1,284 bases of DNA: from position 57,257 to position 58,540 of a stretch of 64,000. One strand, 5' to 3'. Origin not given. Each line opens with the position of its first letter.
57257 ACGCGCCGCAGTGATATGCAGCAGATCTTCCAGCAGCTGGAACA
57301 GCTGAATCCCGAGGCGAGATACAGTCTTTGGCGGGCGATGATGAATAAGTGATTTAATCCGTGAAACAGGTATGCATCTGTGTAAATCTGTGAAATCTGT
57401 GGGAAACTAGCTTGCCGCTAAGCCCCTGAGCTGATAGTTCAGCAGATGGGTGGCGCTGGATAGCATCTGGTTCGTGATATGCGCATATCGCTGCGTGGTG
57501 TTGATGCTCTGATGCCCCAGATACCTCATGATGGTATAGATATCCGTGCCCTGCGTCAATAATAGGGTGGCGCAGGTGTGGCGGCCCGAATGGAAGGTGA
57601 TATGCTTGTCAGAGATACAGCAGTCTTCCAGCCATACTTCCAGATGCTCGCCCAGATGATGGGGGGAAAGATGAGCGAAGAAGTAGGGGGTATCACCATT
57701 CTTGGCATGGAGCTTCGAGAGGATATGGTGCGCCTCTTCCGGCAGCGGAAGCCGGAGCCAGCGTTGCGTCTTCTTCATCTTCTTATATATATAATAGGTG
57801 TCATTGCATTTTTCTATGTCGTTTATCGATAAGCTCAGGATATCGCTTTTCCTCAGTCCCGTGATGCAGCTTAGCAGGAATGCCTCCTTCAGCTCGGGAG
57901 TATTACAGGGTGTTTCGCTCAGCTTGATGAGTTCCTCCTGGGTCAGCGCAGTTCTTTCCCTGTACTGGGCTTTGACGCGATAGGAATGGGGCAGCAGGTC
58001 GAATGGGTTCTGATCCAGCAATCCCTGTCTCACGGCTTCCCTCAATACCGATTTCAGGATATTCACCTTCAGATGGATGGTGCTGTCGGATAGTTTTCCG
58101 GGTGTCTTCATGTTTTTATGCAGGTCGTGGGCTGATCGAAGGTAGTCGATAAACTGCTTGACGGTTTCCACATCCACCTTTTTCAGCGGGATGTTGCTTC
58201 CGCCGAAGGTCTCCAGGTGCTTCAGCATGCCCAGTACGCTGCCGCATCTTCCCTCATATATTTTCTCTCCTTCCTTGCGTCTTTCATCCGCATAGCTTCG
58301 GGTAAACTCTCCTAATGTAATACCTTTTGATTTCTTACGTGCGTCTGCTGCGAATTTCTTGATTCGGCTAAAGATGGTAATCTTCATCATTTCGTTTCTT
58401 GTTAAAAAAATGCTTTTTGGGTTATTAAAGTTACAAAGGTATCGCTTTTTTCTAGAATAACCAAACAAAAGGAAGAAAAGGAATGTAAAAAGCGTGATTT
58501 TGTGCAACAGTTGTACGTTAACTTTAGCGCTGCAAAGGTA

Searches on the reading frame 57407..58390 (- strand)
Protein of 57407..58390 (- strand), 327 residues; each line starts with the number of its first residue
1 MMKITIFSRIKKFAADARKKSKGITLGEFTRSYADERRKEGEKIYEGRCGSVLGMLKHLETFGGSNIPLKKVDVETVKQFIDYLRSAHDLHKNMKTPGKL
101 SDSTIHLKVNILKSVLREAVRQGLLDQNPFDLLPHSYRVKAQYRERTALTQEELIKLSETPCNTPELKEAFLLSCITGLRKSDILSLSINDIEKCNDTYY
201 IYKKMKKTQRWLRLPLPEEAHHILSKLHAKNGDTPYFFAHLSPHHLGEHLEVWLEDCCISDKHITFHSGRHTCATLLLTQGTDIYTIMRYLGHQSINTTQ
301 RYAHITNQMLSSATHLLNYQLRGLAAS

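Call 7: search_protein_families(library=pfam, proteins=[window:57407-58390:-], max_evalue=0.01)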
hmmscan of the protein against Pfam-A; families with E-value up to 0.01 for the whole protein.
window:57407-58390:- (327 aa): 2 families
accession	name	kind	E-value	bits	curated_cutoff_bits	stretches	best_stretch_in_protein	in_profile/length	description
PF00589.27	Phage_integrase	-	1.1e-23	84.3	27.1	1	152-307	9-170/172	Phage integrase family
PF13102.12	Phage_int_SAM_5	-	2.2e-15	57.2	22.3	1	26-131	2-94/98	Phage integrase SAM-like domain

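Call 9: find_encoding_contigs(protein=window:57407-58390:-, flank=4000, max_places=10)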
Protein window:57407-58390:- (327 aa): no gene with exactly this product is on record in the collection.

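Call 10: find_encoding_contigs(protein=window:57407-58387:-, flank=4000, max_places=10)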
Protein window:57407-58387:- (326 aa): no gene with exactly this product is on record in the collection.

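Call 12: find_homologous_proteins(query=window:57407-58390:-, max_evalue=1e-20)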
Query window:57407-58390:- (327 aa): 264 proteins with E <= 1e-20 among 1631 candidates; the best 120 are listed.
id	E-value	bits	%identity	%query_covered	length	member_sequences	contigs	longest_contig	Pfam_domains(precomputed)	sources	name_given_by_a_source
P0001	6.3e-214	727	98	100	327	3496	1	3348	PF13102.13,PF00589.28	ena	-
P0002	7.9e-209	710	96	100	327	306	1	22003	PF13102.13,PF00589.28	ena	-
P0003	3.3e-208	708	95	100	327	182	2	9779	PF13102.13,PF00589.28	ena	-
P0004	3.9e-204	695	93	100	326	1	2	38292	PF13102.13,PF00589.28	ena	-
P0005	6.5e-203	691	94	100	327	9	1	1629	PF13102.13,PF00589.28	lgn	-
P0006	1.0e-202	690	92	100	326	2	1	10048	PF13102.13,PF00589.28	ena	-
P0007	1.0e-202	690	93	100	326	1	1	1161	PF13102.13,PF00589.28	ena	-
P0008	1.3e-202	690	93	100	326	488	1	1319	PF13102.13,PF00589.28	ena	-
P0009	1.5e-202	690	93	100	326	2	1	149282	PF13102.13,PF00589.28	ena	-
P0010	3.1e-202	689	92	100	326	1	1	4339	PF13102.13,PF00589.28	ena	-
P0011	1.4e-201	686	93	100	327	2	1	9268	PF13102.13,PF00589.28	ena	-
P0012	1.6e-201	686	92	100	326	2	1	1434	PF13102.13,PF00589.28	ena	-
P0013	3.7e-201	685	94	100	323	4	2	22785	PF13102.13,PF00589.28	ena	-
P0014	3.7e-201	685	92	100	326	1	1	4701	PF13102.13,PF00589.28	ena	-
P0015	4.1e-201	685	93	99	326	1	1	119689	PF13102.13,PF00589.28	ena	-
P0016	7.9e-201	684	93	99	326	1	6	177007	PF13102.13,PF00589.28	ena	-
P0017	1.6e-200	683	92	100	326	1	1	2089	PF13102.13,PF00589.28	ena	-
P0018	2.0e-200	683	92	100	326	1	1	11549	PF13102.13,PF00589.28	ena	-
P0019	2.2e-200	683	93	99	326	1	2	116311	PF13102.13,PF00589.28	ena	-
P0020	3.2e-200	682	91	100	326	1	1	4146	PF13102.13,PF00589.28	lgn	-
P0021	7.0e-200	681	92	100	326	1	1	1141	PF13102.13,PF00589.28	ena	-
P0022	7.3e-200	681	92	100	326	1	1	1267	PF13102.13,PF00589.28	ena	-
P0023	7.3e-200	681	92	100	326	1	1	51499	PF13102.13,PF00589.28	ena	-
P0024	9.3e-200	680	92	100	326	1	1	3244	PF13102.13,PF00589.28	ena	-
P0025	9.7e-200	680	91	100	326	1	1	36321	PF13102.13,PF00589.28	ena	-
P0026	1.0e-199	680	91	100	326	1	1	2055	PF13102.13,PF00589.28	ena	-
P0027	1.1e-199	680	91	100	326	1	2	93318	PF13102.13,PF00589.28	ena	-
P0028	1.4e-199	680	91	100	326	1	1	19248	PF13102.13,PF00589.28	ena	-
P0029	2.0e-199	679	91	100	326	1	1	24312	PF13102.13,PF00589.28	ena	-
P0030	2.2e-199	679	92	100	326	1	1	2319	PF13102.13,PF00589.28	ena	-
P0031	2.3e-199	679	91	100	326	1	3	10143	PF13102.13,PF00589.28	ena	-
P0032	2.8e-199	679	91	100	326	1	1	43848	PF13102.13,PF00589.28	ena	-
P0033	2.8e-199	679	91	100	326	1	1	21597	PF13102.13,PF00589.28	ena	-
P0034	3.6e-199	679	91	100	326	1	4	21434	PF13102.13,PF00589.28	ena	-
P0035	1.1e-198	677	91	100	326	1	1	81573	PF13102.13,PF00589.28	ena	-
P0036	1.1e-198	677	92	100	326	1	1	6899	PF13102.13,PF00589.28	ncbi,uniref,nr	ncbi:tyrosine-type recombinase/integrase [Segatella copri]|uniref:Site-specific integrase n=1 Tax=Se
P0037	1.4e-198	677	91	100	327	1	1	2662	PF13102.13,PF00589.28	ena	-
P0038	1.7e-198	676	91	100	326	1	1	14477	PF13102.13,PF00589.28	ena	-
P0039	1.7e-198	676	92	100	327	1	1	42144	PF13102.13,PF00589.28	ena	-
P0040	1.9e-198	676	91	100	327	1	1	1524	PF13102.13,PF00589.28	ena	-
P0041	3.3e-198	675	90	100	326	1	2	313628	PF13102.13,PF00589.28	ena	-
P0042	4.8e-198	675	91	100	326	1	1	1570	PF13102.13,PF00589.28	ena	-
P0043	5.4e-198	675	91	100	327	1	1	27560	PF13102.13,PF00589.28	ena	-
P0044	8.8e-198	674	91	100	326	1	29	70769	PF13102.13,PF00589.28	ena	-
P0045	1.7e-197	673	91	100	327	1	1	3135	PF13102.13,PF00589.28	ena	-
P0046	1.7e-197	673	91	100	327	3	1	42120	PF13102.13,PF00589.28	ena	-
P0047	2.0e-197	673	91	99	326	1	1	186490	PF13102.13,PF00589.28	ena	-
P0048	2.1e-197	673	90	100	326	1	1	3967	PF13102.13,PF00589.28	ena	-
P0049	2.2e-197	673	91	100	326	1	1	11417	PF13102.13,PF00589.28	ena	-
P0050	2.4e-197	673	90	100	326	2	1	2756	PF13102.13,PF00589.28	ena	-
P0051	3.9e-197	672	91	100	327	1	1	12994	PF13102.13,PF00589.28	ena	-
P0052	3.9e-197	672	90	100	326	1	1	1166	PF13102.13,PF00589.28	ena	-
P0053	4.3e-197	672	91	100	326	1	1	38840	PF13102.13,PF00589.28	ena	-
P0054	4.9e-197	672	91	100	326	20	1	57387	PF13102.13,PF00589.28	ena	-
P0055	7.4e-197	671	90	100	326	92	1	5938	PF13102.13,PF00589.28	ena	-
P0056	7.8e-197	671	91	100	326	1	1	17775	PF13102.13,PF00589.28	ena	-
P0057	8.6e-197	671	91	100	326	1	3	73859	PF13102.13,PF00589.28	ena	-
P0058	1.1e-196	670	90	100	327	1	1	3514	PF13102.13,PF00589.28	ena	-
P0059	1.2e-196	670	91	100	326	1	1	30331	PF13102.13,PF00589.28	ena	-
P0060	1.5e-196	670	90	100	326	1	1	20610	PF13102.13,PF00589.28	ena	-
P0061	1.6e-196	670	91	100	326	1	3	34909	PF13102.13,PF00589.28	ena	-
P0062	1.6e-196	670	90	100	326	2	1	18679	PF13102.13,PF00589.28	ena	-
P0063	1.8e-196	670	91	100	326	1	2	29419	PF13102.13,PF00589.28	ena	-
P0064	1.8e-196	670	91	100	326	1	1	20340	PF13102.13,PF00589.28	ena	-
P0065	1.9e-196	670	91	99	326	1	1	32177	PF13102.13,PF00589.28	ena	-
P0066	1.9e-196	670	90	100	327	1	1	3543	PF13102.13,PF00589.28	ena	-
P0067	2.0e-196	669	90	100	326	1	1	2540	PF13102.13,PF00589.28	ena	-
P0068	2.4e-196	669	90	100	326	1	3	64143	PF13102.13,PF00589.28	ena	-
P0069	3.3e-196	669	90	100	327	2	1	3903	PF13102.13,PF00589.28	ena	-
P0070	4.8e-196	668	89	100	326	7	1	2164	PF13102.13,PF00589.28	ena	-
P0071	4.8e-196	668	90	100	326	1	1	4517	PF13102.13,PF00589.28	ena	-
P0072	6.0e-196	668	90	100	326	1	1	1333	PF13102.13,PF00589.28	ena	-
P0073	6.6e-196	668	90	100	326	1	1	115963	PF13102.13,PF00589.28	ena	-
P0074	6.7e-196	668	90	100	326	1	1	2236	PF13102.13,PF00589.28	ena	-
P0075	8.6e-196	667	90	100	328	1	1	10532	PF13102.13,PF00589.28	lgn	-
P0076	9.6e-196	667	90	100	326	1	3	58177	PF13102.13,PF00589.28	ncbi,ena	-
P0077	1.1e-195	667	90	100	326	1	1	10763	PF13102.13,PF00589.28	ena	-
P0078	2.5e-195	666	89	100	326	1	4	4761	PF13102.13,PF00589.28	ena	-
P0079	2.7e-195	666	89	100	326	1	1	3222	PF13102.13,PF00589.28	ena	-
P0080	2.8e-195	666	90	100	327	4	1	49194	PF13102.13,PF00589.28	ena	-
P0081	3.3e-195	665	89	100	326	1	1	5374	PF13102.13,PF00589.28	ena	-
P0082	3.4e-195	665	89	100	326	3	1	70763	PF13102.13,PF00589.28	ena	-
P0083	3.9e-195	665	91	100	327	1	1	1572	PF13102.13,PF00589.28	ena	-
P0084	4.0e-195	665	90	100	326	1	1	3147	PF13102.13,PF00589.28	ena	-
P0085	4.5e-195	665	90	100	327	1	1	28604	PF13102.13,PF00589.28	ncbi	-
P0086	7.3e-195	664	89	100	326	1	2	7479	PF13102.13,PF00589.28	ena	-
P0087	7.9e-195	664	90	100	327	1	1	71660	PF13102.13,PF00589.28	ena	-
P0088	1.4e-194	663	90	100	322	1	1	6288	PF13102.13,PF00589.28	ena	-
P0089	1.8e-194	663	89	100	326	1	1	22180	PF13102.13,PF00589.28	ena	-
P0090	9.5e-194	661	90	100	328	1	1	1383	PF13102.13,PF00589.28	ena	-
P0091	1.2e-193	660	90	100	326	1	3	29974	PF13102.13,PF00589.28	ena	-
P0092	2.9e-193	659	89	100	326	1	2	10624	PF13102.13,PF00589.28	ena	-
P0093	3.5e-193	659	88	100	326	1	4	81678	PF13102.13,PF00589.28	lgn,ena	-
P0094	3.6e-193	659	89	100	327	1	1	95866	PF13102.13,PF00589.28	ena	-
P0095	6.2e-193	658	88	100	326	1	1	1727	PF13102.13,PF00589.28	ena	-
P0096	9.9e-193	657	88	100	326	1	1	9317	PF13102.13,PF00589.28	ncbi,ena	-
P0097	2.2e-192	656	88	100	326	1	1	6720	PF13102.13,PF00589.28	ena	-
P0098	4.7e-192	655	87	100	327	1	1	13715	PF13102.13,PF00589.28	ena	-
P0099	4.8e-192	655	88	100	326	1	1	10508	PF13102.13,PF00589.28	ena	-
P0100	6.4e-192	655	87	100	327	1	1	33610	PF13102.13,PF00589.28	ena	-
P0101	6.5e-192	655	87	100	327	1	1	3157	PF13102.13,PF00589.28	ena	-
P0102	3.8e-191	652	88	100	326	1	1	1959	PF13102.13,PF00589.28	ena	-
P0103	4.3e-191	652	88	100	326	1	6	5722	PF13102.13,PF00589.28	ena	-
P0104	4.8e-191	652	87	100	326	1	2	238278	PF13102.13,PF00589.28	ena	-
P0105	7.4e-191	651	87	100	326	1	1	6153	PF13102.13,PF00589.28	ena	-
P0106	7.5e-191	651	89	99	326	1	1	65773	PF13102.13,PF00589.28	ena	-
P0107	1.9e-190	650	87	100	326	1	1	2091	PF13102.13,PF00589.28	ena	-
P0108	5.8e-190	648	87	100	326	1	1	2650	PF13102.13,PF00589.28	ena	-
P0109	1.1e-189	647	87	99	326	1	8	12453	PF13102.13,PF00589.28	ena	-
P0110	2.6e-189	646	87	100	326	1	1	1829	PF13102.13,PF00589.28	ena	-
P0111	1.2e-188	644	87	100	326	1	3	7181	PF13102.13,PF00589.28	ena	-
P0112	1.5e-188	644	87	100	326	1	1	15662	PF13102.13,PF00589.28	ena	-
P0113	3.3e-188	643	87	99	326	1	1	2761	PF13102.13,PF00589.28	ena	-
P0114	1.2e-187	641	87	100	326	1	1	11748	PF13102.13,PF00589.28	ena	-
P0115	2.1e-187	640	87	100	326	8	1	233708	PF13102.13,PF00589.28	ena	-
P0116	2.1e-187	640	86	99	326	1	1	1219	PF13102.13,PF00589.28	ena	-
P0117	1.5e-186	637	87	100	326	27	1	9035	PF13102.13,PF00589.28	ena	-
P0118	3.4e-186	636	87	100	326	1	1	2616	PF13102.13,PF00589.28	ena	-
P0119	2.2e-185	633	86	99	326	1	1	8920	PF13102.13,PF00589.28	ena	-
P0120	2.4e-185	633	86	99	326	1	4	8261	PF13102.13,PF00589.28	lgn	-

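Call 13: find_encoding_contigs(protein=P0044, flank=3000, max_places=10)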
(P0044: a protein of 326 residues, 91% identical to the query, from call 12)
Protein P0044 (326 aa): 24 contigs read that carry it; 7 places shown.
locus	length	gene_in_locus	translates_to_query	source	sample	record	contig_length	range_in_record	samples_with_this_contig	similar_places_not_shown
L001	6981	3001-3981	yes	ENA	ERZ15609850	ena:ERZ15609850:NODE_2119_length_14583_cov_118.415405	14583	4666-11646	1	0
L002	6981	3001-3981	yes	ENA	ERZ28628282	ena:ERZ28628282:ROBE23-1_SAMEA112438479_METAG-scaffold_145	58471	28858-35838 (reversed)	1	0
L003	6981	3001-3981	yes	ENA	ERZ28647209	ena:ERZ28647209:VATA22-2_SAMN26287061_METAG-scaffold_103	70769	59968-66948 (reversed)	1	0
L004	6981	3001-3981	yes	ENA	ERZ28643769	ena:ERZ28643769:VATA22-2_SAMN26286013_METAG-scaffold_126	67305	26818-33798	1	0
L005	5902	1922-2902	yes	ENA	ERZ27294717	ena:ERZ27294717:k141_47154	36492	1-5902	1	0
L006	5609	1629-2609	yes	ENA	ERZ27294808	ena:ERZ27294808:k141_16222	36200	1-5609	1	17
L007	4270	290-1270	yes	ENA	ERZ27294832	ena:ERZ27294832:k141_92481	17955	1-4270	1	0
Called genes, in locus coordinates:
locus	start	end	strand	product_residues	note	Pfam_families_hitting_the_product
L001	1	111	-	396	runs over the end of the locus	-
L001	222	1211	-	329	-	PF17145:DUF5119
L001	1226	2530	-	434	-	PF12099:DUF3575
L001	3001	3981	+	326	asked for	PF13102:Phage_int_SAM_5, PF00589:Phage_integrase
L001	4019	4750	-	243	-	PF00702:Hydrolase, PF13419:HAD_2 (weak)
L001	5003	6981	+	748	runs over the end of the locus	PF01384:PHO4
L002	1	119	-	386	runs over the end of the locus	PF13149:Mfa_like_1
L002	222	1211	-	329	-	PF17145:DUF5119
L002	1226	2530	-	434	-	PF12099:DUF3575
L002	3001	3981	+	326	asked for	PF13102:Phage_int_SAM_5, PF00589:Phage_integrase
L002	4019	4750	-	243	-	PF00702:Hydrolase, PF13419:HAD_2 (weak)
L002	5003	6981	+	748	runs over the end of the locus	PF01384:PHO4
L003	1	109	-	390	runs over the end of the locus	PF13149:Mfa_like_1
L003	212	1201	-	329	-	PF17145:DUF5119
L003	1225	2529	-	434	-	PF12099:DUF3575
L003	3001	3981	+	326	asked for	PF13102:Phage_int_SAM_5, PF00589:Phage_integrase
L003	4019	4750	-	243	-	PF00702:Hydrolase, PF13419:HAD_2 (weak)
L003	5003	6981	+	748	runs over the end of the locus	PF01384:PHO4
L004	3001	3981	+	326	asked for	PF13102:Phage_int_SAM_5, PF00589:Phage_integrase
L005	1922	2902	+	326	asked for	PF13102:Phage_int_SAM_5, PF00589:Phage_integrase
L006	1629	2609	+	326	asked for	PF13102:Phage_int_SAM_5, PF00589:Phage_integrase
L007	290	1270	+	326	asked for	PF13102:Phage_int_SAM_5, PF00589:Phage_integrase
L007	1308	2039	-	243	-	PF00702:Hydrolase, PF13419:HAD_2 (weak)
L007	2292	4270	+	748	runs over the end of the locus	PF01384:PHO4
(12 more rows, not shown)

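Call 14: find_encoding_contigs(protein=P0002, flank=3000, max_places=10)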
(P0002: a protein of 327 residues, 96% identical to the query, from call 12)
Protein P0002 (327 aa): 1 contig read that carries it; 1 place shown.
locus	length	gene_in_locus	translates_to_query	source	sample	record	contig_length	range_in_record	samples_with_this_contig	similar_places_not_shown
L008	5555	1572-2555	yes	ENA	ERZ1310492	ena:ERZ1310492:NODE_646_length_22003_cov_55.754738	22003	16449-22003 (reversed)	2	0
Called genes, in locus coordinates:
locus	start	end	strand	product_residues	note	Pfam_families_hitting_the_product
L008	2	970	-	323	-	?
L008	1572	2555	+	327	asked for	PF13102:Phage_int_SAM_5, PF00589:Phage_integrase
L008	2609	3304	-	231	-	PF01171:ATP_bind_3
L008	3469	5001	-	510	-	PF08668:HDOD (faint), PF12072:RNase_Y_N, PF00013:KH_1, PF01966:HD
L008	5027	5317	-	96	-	PF05164:ZapA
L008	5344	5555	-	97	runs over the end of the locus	-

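Call 15: find_encoding_contigs(protein=P0003, flank=3000, max_places=10)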
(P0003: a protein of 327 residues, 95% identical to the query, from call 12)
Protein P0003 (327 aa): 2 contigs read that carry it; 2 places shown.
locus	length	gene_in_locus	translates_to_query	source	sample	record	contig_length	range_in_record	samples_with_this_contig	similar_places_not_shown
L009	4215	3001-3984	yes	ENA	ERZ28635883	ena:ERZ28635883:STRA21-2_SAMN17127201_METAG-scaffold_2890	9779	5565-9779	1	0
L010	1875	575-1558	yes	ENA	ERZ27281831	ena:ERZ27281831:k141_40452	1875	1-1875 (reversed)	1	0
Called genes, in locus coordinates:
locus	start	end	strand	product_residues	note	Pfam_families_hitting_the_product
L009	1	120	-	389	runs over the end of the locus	PF13149:Mfa_like_1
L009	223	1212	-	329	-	PF17145:DUF5119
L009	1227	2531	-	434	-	PF12099:DUF3575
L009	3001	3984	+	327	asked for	PF13102:Phage_int_SAM_5, PF00589:Phage_integrase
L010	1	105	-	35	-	?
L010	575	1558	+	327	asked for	PF13102:Phage_int_SAM_5, PF00589:Phage_integrase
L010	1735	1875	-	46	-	?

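Call 35: search_solved_structures(query=window:57407-58390:-, max_evalue=0.001, show_alignments=2)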
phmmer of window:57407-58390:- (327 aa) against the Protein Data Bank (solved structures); distinct sequences matched with E-value up to 0.001: 10.
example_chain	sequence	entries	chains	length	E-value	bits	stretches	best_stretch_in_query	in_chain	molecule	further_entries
9i5v_14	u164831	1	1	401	2.1e-09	40.3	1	102-311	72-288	Ribosome-associated translation inhibitor RaiA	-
4a8e_A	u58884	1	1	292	1.3e-08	37.7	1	148-313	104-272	PROBABLE TYROSINE RECOMBINASE XERC-LIKE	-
1a0p_A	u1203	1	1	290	4.7e-07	32.6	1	259-310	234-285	SITE-SPECIFIC RECOMBINASE XERD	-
5dcf_A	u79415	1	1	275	5.7e-07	32.3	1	259-311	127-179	Tyrosine recombinase XerD,DNA translocase FtsK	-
5hxy_A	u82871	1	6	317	8.4e-07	31.7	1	149-310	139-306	Tyrosine recombinase XerA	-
2a3v_A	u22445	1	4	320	1.1e-06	31.4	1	261-311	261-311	site-specific recombinase IntI4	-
5jjv_A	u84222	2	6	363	6.2e-05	25.6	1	176-315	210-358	Tyrosine recombinase XerH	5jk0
5c6k_A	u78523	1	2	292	0.00027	23.5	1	139-316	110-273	Integrase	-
5dor_A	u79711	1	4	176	0.00053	22.5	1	266-316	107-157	Integrase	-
1aih_A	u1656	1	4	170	0.00078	22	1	266-314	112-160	HP1 INTEGRASE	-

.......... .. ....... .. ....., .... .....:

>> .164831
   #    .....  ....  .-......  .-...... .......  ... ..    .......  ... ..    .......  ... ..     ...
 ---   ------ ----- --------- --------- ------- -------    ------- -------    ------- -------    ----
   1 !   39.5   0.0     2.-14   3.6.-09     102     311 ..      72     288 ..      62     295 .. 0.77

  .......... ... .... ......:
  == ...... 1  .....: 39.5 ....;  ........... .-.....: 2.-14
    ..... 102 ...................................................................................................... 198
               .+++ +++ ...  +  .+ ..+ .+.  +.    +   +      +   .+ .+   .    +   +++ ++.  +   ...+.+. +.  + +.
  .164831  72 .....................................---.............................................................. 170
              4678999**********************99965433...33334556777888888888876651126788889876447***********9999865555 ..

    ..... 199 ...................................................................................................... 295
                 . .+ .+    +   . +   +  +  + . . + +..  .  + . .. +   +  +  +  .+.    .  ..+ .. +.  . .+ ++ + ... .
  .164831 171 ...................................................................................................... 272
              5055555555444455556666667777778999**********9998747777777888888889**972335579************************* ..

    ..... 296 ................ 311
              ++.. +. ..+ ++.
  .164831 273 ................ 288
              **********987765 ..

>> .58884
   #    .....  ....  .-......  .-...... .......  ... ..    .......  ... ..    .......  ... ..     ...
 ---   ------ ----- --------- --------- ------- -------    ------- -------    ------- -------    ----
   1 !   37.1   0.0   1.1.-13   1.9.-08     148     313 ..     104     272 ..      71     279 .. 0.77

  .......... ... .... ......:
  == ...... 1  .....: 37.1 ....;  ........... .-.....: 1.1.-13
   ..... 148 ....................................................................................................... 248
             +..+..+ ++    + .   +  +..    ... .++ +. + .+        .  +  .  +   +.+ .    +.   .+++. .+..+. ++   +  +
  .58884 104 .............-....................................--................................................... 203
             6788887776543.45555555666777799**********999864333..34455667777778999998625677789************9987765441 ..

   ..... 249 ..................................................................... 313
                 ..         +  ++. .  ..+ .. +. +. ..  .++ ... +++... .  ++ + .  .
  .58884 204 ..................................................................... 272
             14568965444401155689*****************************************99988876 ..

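Call 43: search_protein_families(library=ncbifam, proteins=[window:57407-58390:-], max_evalue=0.001)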
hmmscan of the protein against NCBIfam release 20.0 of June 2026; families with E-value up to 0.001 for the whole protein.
window:57407-58390:- (327 aa): 10 families
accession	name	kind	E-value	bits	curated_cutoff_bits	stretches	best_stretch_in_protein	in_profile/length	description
NF040815.2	recomb_XerA_Arch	equivalog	1.3e-25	90.5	220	1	70-311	36-260/263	site-specific tyrosine recombinase/integron integrase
TIGR02224.1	recomb_XerC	equivalog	6e-19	68.5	335.15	1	98-312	59-284/295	tyrosine recombinase XerC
TIGR02225.1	recomb_XerD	equivalog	1.8e-17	63.6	329.6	1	66-313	36-282/290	site-specific tyrosine recombinase XerD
NF001399.0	PRK00283.1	subfamily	1e-14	54.5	279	1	64-313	43-291/300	tyrosine recombinase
TIGR02249.1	integrase_gron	subfamily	4.9e-14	52.4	265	1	240-309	236-304/315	integron integrase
NF003462.0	PRK05084.1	equivalog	3.6e-13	49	267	1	262-315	301-354/360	tyrosine recombinase XerS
NF002331.0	PRK01287.1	subfamily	3.4e-08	32.8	371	1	100-311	95-318/365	site-specific tyrosine recombinase XerC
NF007370.0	PRK09870.1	subfamily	4.9e-07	29.6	221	0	140-207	4-73/200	tyrosine-type DNA invertase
NF011946.0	PRK15417.1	equivalog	7.3e-06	25.4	435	1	262-307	272-317/337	integron integrase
NF007371.0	PRK09871.1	subfamily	0.00051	19.6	222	0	266-304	135-173/198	tyrosine-type DNA invertase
